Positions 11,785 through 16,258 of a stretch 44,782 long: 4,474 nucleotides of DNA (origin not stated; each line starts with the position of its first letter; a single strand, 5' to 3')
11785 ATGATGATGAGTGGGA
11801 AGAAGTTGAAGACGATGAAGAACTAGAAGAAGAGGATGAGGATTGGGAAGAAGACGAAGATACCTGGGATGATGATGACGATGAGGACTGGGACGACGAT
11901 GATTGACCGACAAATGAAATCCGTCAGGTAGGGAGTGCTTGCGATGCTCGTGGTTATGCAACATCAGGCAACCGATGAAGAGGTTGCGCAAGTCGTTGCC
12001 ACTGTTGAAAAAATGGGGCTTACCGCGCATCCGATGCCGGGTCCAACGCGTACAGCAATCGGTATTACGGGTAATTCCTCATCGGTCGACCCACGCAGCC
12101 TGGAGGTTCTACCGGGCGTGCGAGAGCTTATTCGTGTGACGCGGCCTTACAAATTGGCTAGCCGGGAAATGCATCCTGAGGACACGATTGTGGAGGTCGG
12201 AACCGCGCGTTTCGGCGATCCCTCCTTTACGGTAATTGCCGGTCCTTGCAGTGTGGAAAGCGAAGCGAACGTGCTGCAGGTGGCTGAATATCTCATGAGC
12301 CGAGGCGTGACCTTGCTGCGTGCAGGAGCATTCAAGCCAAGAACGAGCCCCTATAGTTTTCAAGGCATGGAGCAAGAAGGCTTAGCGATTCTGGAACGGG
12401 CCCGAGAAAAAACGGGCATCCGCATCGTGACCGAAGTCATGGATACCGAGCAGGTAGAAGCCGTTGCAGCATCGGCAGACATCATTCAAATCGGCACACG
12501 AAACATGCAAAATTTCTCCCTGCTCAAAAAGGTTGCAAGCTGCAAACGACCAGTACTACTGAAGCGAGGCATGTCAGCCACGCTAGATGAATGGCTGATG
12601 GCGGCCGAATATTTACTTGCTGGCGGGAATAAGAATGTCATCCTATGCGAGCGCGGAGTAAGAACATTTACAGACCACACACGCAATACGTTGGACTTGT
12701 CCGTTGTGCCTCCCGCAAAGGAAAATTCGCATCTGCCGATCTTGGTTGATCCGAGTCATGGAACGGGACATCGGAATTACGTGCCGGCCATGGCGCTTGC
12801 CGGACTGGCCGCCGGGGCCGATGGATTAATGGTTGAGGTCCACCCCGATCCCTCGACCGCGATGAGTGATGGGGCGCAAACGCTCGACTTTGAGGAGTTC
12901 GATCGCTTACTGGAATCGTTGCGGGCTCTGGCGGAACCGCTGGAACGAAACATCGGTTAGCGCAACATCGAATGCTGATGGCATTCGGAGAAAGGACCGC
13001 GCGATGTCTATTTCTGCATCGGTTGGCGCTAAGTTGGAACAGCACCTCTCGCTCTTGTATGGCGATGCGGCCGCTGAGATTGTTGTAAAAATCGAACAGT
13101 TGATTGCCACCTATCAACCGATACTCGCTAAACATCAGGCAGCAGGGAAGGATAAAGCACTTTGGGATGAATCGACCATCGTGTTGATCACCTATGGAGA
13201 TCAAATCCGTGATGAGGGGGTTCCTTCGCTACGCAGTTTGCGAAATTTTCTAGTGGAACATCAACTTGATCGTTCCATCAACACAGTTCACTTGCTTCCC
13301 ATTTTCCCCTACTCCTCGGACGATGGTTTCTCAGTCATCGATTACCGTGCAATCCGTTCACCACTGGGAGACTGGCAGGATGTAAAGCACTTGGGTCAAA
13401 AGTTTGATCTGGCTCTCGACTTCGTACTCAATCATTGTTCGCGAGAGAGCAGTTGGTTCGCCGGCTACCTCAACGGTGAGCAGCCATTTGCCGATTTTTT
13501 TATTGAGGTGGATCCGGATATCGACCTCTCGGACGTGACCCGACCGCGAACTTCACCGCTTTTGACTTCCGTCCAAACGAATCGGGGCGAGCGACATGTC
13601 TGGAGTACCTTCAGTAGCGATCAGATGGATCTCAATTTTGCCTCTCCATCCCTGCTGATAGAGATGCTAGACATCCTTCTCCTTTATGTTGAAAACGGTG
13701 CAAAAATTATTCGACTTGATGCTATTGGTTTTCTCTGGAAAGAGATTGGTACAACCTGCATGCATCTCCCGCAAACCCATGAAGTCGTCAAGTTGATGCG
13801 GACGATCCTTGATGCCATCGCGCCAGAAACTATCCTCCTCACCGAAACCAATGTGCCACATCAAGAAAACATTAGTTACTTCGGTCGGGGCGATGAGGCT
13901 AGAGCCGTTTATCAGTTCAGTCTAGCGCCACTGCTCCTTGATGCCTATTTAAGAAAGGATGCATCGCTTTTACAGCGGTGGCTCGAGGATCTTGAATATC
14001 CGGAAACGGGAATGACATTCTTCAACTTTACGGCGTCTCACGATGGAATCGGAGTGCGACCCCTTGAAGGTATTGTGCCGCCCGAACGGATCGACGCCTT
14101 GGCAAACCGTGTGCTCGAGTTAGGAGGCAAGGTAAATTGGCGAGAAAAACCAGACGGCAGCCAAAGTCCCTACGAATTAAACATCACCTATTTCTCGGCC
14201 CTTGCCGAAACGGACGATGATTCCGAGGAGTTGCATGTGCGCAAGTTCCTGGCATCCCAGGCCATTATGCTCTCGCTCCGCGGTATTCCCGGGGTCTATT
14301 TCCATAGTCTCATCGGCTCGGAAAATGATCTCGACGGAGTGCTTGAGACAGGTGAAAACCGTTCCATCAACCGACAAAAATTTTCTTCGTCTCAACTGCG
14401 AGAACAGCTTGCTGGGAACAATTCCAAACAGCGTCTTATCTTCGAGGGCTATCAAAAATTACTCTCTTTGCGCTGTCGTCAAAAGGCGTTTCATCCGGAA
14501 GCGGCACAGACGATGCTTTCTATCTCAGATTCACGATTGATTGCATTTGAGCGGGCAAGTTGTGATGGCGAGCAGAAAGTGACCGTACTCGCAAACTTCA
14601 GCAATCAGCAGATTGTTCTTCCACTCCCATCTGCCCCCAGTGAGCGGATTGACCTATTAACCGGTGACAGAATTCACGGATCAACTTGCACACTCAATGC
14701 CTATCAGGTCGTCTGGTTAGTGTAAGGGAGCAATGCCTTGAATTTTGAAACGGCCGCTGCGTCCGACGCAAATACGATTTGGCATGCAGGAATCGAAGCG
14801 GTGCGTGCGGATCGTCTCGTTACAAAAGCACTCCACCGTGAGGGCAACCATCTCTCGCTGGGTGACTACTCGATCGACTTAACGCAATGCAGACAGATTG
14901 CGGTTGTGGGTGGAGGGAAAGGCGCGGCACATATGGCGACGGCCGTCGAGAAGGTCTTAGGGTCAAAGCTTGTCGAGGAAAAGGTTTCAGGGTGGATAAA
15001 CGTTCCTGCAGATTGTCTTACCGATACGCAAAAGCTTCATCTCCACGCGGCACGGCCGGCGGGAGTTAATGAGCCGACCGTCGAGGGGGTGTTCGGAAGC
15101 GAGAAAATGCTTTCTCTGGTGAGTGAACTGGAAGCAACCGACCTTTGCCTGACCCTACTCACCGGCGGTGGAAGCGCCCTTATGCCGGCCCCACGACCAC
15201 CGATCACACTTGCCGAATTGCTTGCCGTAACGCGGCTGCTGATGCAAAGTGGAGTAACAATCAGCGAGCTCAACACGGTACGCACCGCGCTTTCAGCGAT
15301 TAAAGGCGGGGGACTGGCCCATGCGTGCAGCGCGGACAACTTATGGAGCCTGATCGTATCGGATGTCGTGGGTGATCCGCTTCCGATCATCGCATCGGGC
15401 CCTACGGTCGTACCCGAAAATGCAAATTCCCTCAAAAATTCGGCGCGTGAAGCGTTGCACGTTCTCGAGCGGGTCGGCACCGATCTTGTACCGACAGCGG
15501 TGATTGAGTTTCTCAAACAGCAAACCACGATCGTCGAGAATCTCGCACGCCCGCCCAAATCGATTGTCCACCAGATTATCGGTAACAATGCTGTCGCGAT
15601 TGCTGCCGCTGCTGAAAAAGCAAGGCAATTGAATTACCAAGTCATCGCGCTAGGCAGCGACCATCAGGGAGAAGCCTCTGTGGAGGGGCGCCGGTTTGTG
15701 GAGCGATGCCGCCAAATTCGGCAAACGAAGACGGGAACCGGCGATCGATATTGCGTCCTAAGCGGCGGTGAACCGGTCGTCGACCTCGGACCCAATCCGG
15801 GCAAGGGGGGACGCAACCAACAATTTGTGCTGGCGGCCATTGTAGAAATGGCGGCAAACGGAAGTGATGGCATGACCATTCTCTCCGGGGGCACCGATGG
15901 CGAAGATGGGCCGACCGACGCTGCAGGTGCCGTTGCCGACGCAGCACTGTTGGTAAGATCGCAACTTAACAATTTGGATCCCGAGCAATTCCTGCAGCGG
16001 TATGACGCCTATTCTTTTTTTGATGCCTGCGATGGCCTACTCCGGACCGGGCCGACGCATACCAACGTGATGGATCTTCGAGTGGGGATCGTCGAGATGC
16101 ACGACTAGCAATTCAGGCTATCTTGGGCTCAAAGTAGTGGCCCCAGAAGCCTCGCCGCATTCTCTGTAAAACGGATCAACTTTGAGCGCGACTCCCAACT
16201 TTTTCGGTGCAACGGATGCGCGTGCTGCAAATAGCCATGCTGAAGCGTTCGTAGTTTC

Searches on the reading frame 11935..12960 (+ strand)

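Call 22: search_protein_families(library=pfam, proteins=[window:11935-12960:+], max_evalue=0.1)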
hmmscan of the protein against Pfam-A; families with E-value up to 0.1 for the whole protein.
window:11935-12960:+ (341 aa): 5 families
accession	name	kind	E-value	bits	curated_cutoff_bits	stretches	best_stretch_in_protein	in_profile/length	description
PF00793.26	DAHP_synth_1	-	1.7e-79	266.9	25.5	1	94-332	14-264/270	DAHP synthetase I family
PF18152.6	DAHP_snth_FXD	-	8.2e-18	64.4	27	1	4-69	1-66/67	DAHP synthase ferredoxin-like domain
PF03102.20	NeuB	-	5.1e-11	42.9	22.1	1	145-335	53-235/241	NeuB family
PF00218.27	IGPS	-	0.017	14.7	27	1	145-196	142-194/254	Indole-3-glycerol phosphate synthase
PF06890.18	Phage_Mu_Gp45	-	0.031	14.7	24.1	1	8-49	16-57/68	Bacteriophage Mu Gp45, N-terminal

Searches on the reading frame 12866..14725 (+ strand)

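Call 51: search_protein_families(library=pfam, proteins=[window:12866-14725:+], max_evalue=0.00001)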
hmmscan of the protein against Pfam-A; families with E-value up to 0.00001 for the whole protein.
window:12866-14725:+ (619 aa): 1 family
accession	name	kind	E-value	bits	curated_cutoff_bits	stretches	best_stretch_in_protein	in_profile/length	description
PF00128.31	Alpha-amylase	-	4e-22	79.5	22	1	138-362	33-275/446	Alpha amylase, catalytic domain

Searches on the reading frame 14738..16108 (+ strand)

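Call 51: search_protein_families(library=pfam, proteins=[window:14738-16108:+], max_evalue=0.00001)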
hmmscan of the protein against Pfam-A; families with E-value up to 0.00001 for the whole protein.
window:14738-16108:+ (456 aa): 2 families
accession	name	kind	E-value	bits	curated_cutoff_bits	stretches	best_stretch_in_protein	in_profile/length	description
PF13660.11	DUF4147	-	9.4e-62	209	23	1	11-260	2-234/234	Domain of unknown function (DUF4147)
PF05161.18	MOFRL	-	1.2e-34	119.1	28.3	1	339-446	2-106/106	MOFRL family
